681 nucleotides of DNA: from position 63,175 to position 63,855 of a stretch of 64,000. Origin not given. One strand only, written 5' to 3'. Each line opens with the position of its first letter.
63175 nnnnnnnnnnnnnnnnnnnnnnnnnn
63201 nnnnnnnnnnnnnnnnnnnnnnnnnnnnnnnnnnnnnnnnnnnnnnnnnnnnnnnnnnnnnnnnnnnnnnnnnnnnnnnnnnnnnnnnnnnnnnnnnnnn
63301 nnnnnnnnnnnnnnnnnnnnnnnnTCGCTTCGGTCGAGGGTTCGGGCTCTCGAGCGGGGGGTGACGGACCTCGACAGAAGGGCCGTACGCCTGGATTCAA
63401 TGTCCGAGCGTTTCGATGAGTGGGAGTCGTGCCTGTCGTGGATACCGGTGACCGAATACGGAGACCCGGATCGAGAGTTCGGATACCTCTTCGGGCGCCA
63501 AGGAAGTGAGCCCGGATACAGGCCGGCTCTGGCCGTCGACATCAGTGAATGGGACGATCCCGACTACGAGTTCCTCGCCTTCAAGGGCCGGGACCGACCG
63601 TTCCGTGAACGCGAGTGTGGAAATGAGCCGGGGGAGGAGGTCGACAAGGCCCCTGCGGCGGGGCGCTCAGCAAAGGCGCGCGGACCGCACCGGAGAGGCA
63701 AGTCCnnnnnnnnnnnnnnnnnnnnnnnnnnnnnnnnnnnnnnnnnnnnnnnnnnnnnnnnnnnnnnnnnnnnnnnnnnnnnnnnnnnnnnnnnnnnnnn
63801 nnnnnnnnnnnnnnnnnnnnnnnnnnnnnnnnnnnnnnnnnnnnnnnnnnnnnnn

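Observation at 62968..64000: Unrecognised ~120-aa tandem module (basic coiled-coil-like arm plus two-Cys globular part) repeated at least 3 times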

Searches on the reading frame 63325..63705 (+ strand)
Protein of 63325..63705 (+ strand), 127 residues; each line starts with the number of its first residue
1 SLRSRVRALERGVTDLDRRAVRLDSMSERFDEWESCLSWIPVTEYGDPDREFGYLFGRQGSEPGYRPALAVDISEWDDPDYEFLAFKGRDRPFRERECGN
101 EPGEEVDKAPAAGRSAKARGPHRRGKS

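Call 6: search_protein_families(library=pfam, proteins=[window:63325-63705:+], max_evalue=1)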
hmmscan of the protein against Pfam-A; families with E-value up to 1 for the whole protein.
window:63325-63705:+ (127 aa): 0 families

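Call 7: search_protein_families(library=ncbifam, proteins=[window:63325-63705:+], max_evalue=1)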
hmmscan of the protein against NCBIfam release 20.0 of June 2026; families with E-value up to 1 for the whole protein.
window:63325-63705:+ (127 aa): 0 families

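Call 39: search_protein_representatives(alignment_id=A3)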
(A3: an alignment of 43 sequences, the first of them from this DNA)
Query: 43 sequences, 101 profile positions. Proteins with E-value up to 0.001 (for the whole library): 231; up to 1e-10: 146; up to 1e-30: 44. The best 150 are listed.
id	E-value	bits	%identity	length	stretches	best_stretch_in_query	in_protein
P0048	5.9e-88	305.3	-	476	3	3-101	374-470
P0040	7.0e-86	298.6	-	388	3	3-101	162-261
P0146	9.3e-83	288.6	-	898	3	7-101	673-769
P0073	1.4e-81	284.8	-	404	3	3-101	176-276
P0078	1.4e-81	284.8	-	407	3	3-101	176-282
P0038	3.7e-79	277.0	-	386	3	3-101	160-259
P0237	2.2e-76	268.1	-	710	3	4-101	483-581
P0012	6.7e-75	263.3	-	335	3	2-101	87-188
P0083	3.7e-74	261.0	-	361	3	6-101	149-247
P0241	5.2e-70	247.7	-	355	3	7-101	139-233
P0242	1.4e-69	246.2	-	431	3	4-101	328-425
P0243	1.5e-66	236.6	-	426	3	5-101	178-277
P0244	2.0e-66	236.2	-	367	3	3-98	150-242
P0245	1.2e-65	233.6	-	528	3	10-101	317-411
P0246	2.5e-65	232.6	-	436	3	6-100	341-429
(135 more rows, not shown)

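Call 53: search_protein_families(library=pfam, alignment_id=A3, max_evalue=10)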
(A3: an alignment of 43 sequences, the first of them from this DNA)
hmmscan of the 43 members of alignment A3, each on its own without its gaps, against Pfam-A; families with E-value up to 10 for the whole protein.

A. member 1, seq(109 aa): 1 family
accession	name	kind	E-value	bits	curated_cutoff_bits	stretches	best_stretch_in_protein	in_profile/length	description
PF12111.13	PNPase_C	-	0.13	12.1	25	1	71-83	2-14/37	Polyribonucleotide phosphorylase C terminal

B. families by the number of members that match (of 43 scanned): 14 families
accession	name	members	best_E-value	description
PF24989.1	DUF7776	1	0.041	Domain of unknown function (DUF7776)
PF10046.14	BLOC1_2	1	0.043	Biogenesis of lysosome-related organelles complex-1 subunit 2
PF10779.14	XhlA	1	0.048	Haemolysin XhlA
PF24481.2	CT398_CC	1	0.082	CT398-like coiled coil hairpin domain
PF12111.13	PNPase_C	1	0.13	Polyribonucleotide phosphorylase C terminal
PF18579.7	Raf1_HTH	1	0.14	Rubisco accumulation factor 1 helix turn helix domain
PF22667.2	Lon_lid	1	0.14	Lon protease AAA+ ATPase lid domain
PF07704.17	PSK_trans_fac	1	0.14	Rv0623-like transcription factor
PF09059.15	TyeA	1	0.16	TyeA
PF04728.18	LPP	1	0.18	Lipoprotein leucine-zipper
PF25117.1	Agd3_C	1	0.19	Agd3 C-terminal domain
PF01795.25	Methyltransf_5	1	0.28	MraW methylase family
PF20570.3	DUF6779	1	0.29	Domain of unknown function (DUF6779)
PF18801.6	RapH_N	1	0.34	response regulator aspartate phosphatase H, N terminal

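Call 66: search_solved_structures(query=A3, max_evalue=10)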
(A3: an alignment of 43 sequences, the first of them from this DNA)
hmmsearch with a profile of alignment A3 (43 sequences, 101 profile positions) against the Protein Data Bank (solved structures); distinct sequences matched with E-value up to 10: 23.
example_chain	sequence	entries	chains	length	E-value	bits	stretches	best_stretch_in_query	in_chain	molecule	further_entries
4rfx_A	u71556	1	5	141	0.14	15.1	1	4-36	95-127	Dynactin subunit 1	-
2e7i_A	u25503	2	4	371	0.3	14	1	6-52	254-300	Sep-tRNA:Cys-tRNA synthase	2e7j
5apw_A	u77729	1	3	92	0.42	13.6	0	3-32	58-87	GENERAL CONTROL PROTEIN GCN4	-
5apt_A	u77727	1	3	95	0.49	13.4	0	6-32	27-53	GENERAL CONTROL PROTEIN GCN4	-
5aps_A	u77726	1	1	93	0.58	13.1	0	4-31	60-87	GENERAL CONTROL PROTEIN GCN4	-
3w92_A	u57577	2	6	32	0.58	13.1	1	6-32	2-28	Thioester coiled coil peptide | Coiled coil peptide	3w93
7o92_A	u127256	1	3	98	0.58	13.1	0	6-32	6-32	hypothetical protein UY81_C0065G0003 residues 18-54 from Candidatus Giovannonibacteria bac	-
5apq_A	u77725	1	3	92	0.58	13.1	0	4-32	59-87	GENERAL CONTROL PROTEIN GCN4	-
5apx_A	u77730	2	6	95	0.6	13.1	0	5-32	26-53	GENERAL CONTROL PROTEIN GCN4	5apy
6kos_A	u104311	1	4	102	0.66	12.9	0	6-34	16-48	SUWA (Super WA20)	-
6q22_A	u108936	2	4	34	0.71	12.8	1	6-32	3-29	Coiled-coil Trimer with Glu:Aminobutyric acid:Lys Triad | peptide with Glu:Ala:Lys triad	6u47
6ovv_A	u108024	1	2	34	0.73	12.8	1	6-32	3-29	Coiled-coil Trimer with Glu:4-pyridinylalanine:Lys Triad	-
5apu_A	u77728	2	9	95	0.76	12.7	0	4-31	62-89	GENERAL CONTROL PROTEIN GCN4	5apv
6fia_A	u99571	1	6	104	0.78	12.7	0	3-30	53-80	LINE-1 retrotransposable element ORF1 protein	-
3w8v_A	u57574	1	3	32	0.8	12.7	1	6-32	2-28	GCN4n coiled coil peptide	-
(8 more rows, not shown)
